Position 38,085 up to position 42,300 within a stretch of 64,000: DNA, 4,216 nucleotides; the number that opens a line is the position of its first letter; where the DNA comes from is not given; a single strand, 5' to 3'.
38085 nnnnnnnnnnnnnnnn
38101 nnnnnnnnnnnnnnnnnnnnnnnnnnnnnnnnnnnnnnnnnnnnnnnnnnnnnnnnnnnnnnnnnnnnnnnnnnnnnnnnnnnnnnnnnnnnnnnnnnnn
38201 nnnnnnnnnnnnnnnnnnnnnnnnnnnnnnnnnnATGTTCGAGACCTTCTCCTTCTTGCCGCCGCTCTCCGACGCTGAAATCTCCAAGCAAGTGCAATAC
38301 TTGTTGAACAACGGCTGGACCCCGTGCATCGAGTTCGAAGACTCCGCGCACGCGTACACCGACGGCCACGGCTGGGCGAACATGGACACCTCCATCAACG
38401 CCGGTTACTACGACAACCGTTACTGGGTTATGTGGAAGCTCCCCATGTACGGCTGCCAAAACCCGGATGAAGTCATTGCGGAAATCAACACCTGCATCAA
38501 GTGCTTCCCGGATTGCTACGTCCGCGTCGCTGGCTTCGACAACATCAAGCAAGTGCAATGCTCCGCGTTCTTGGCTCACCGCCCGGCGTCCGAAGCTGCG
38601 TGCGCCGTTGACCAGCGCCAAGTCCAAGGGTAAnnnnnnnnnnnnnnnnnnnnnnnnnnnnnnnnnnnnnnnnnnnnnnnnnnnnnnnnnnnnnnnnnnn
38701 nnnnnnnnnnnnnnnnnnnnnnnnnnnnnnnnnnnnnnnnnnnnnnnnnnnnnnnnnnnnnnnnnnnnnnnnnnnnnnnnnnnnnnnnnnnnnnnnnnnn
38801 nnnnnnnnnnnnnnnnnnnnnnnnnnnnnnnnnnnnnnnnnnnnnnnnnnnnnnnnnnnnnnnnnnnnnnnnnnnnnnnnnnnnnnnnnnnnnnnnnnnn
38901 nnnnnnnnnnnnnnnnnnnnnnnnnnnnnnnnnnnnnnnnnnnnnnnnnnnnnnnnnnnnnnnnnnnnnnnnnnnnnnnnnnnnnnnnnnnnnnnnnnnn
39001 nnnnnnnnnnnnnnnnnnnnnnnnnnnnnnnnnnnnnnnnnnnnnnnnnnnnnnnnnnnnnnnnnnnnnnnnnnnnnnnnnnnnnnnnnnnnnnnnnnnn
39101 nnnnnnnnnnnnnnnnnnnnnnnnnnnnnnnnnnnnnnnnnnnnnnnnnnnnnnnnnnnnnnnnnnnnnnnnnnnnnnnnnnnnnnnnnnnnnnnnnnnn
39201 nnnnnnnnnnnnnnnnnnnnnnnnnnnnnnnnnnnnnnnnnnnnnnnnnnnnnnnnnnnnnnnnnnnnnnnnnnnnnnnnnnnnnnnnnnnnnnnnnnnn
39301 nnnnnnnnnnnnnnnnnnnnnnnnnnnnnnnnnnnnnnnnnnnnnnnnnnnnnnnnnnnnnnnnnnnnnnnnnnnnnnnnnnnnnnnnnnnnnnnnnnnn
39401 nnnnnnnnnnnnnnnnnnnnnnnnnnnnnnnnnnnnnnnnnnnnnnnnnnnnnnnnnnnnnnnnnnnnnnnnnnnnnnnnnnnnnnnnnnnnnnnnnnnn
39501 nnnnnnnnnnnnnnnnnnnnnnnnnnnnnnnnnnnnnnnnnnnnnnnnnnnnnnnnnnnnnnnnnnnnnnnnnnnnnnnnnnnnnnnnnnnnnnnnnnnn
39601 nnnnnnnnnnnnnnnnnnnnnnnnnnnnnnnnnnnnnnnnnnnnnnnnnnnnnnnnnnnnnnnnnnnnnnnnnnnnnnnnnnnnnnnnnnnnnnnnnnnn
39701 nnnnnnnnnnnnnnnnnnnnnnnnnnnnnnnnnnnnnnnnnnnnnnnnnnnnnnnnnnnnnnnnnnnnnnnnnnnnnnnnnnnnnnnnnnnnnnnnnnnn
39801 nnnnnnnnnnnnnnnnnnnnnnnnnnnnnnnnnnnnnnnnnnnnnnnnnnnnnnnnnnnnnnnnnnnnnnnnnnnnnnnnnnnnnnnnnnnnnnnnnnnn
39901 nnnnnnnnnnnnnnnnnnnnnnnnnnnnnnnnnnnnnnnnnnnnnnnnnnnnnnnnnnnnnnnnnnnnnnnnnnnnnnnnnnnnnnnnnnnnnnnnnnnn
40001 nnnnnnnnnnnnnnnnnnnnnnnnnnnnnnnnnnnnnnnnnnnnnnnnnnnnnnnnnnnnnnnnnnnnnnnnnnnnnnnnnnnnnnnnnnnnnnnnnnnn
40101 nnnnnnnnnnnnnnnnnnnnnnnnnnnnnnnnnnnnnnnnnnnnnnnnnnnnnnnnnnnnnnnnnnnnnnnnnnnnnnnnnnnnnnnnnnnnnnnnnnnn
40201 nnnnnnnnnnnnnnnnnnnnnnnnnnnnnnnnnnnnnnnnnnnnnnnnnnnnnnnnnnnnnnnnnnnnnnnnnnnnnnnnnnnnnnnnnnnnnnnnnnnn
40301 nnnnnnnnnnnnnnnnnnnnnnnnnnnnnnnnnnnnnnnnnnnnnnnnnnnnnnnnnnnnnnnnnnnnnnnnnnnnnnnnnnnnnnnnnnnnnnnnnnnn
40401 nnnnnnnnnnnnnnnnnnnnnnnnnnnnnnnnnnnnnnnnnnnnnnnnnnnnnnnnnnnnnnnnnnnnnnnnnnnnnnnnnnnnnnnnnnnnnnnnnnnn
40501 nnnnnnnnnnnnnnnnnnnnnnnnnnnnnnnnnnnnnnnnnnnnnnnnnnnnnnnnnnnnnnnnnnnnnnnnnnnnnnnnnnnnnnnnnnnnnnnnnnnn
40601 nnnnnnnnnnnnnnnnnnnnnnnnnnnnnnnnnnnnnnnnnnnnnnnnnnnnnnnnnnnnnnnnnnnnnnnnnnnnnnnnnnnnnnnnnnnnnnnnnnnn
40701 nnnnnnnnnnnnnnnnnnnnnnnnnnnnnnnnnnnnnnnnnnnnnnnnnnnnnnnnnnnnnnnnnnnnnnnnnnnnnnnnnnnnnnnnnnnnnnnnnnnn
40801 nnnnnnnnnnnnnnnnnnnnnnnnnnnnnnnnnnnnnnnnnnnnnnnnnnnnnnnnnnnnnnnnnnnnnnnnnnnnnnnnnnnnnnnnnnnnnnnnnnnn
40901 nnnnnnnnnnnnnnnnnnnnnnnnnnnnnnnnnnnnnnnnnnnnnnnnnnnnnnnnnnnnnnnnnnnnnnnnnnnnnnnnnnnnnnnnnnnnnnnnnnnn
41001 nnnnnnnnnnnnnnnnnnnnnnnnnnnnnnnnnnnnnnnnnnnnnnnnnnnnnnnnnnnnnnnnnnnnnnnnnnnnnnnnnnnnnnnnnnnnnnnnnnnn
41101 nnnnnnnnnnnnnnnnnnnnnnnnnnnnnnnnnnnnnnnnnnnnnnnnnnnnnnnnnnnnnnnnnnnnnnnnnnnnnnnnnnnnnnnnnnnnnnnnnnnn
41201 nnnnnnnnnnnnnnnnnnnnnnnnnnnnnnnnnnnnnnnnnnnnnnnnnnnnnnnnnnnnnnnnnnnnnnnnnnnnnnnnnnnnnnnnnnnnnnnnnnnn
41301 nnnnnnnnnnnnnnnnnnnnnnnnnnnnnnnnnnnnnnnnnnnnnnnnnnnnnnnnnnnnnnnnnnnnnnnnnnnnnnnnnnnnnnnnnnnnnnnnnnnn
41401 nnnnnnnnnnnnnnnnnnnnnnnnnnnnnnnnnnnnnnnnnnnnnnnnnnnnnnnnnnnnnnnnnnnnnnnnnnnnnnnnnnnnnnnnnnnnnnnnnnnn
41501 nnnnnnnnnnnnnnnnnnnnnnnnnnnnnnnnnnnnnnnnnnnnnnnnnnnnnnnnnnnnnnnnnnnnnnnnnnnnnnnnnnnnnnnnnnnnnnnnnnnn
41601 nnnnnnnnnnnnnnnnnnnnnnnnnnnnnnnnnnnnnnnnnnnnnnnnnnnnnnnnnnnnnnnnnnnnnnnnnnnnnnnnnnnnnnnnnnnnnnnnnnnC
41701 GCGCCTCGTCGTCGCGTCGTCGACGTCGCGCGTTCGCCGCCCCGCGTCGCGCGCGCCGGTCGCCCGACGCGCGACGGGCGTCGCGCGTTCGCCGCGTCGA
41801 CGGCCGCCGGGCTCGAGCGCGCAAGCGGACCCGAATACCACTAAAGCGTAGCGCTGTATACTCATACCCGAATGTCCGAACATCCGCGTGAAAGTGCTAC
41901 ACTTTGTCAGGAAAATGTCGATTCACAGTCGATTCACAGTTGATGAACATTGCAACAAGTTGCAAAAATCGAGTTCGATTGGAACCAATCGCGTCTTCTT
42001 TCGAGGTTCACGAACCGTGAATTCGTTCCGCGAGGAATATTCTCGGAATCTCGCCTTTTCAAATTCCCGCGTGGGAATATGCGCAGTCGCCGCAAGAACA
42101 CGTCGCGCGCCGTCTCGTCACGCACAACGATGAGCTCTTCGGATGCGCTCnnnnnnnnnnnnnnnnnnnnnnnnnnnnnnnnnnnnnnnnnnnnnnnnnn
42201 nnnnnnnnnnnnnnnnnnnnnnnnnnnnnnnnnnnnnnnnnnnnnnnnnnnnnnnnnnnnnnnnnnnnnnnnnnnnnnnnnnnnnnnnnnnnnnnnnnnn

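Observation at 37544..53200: Recurrent promoter motif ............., found five times in 64 kb and always within 100-300 bp upstream of a start codon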

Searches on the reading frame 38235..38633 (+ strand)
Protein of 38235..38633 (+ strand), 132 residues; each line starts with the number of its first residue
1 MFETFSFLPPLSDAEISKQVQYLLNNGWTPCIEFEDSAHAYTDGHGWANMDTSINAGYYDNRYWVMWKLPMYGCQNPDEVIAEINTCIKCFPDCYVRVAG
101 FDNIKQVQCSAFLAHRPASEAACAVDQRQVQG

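Call 51: find_encoding_contigs(protein=window:38235-38633:+, flank=6000, max_places=10)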
Protein window:38235-38633:+ (132 aa): 25 contigs read that carry it; 10 places shown.
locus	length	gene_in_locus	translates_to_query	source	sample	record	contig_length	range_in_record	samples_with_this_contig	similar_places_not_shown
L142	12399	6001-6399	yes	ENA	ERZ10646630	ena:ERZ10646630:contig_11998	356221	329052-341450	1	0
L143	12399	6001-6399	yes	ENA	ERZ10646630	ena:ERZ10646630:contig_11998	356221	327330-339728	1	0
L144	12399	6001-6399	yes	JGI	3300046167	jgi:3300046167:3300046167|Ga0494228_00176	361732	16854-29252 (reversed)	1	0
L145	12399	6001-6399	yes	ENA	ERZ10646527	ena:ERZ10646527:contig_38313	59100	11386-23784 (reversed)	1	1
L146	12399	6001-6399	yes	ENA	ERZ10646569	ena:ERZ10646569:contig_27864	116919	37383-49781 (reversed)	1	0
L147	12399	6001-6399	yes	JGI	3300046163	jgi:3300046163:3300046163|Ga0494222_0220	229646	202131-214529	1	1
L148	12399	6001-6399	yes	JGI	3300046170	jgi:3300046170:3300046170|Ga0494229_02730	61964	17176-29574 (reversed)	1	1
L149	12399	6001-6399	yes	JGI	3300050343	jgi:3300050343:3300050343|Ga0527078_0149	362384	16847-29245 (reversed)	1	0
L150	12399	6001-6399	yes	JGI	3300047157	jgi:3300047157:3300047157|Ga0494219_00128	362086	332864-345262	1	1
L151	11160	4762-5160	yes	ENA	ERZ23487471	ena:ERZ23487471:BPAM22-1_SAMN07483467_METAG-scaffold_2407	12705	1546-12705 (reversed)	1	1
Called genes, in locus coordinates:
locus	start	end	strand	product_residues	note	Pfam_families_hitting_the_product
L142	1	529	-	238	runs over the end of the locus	PF10260:SAYSvFN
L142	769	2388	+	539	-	PF03972:MmgE_PrpD_N, PF19305:MmgE_PrpD_C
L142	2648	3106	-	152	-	PF00101:RuBisCO_small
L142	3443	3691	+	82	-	-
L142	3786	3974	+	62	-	-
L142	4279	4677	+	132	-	PF00101:RuBisCO_small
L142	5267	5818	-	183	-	-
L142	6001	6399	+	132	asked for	PF00101:RuBisCO_small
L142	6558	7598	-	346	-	-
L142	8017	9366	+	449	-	PF13883:CREG_beta-barrel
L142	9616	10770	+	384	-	-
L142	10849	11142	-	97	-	PF00173:Cyt-b5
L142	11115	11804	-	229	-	-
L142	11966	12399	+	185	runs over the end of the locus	-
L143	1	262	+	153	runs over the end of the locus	-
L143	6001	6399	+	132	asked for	PF00101:RuBisCO_small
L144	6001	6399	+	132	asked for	PF00101:RuBisCO_small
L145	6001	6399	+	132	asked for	PF00101:RuBisCO_small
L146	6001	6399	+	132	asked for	PF00101:RuBisCO_small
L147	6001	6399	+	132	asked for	PF00101:RuBisCO_small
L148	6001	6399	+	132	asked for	PF00101:RuBisCO_small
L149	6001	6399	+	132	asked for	PF00101:RuBisCO_small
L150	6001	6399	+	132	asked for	PF00101:RuBisCO_small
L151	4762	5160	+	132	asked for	PF00101:RuBisCO_small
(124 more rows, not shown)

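Call 67: find_related_loci(query=window:38235-38630:+, collection=metagenome_contigs, flank=5000)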
Query window:38235-38630:+ (132 aa) in metagenome_contigs; peptide patterns used: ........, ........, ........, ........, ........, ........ (x = any residue, [..] = any of these).
344 stretches matched a pattern; 218 encode a relative of the query (tblastn E <= 1e-3); the best 80 are kept; 80 distinct loci.
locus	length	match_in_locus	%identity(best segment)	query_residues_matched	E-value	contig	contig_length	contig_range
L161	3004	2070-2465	99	1-132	2e-93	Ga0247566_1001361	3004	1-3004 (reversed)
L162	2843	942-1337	100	1-132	3e-93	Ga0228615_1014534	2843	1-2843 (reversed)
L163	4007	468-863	100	1-132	1e-91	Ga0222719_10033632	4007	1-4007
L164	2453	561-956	99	1-132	1e-93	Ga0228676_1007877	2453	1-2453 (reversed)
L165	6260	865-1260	99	1-132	6e-91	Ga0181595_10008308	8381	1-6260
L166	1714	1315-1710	99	1-132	6e-96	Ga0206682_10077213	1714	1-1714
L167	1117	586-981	100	1-132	2e-98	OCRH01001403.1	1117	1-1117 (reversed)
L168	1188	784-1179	99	1-132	5e-98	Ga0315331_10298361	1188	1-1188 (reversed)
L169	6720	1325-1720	99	1-132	6e-91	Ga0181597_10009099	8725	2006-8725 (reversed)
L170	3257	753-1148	99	1-132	5e-92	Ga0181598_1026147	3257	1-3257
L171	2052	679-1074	95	1-132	6e-91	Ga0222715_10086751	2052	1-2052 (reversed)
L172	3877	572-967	95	1-132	1e-87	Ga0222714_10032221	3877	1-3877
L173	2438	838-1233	84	1-132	6e-82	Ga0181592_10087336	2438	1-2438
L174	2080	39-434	85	1-132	9e-83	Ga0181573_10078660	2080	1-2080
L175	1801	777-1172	84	1-132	5e-83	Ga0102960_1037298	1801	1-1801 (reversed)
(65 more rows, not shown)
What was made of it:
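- Tried and rejected: The one metagenome scan was therefore spent on RBCS relatives (call 67).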

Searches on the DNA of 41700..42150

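Call 17: search_rna_families(source=window, start=41700, end=42150, threshold=evalue, max_evalue=10)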
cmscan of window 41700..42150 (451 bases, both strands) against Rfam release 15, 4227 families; matches with E-value up to 10: 1.
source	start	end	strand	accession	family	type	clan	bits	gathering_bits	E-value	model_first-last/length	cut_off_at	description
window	41760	41785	-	RF01356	CRISPR-DR28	Gene; CRISPR;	-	16.3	35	4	1-24/24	no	CRISPR RNA direct repeat element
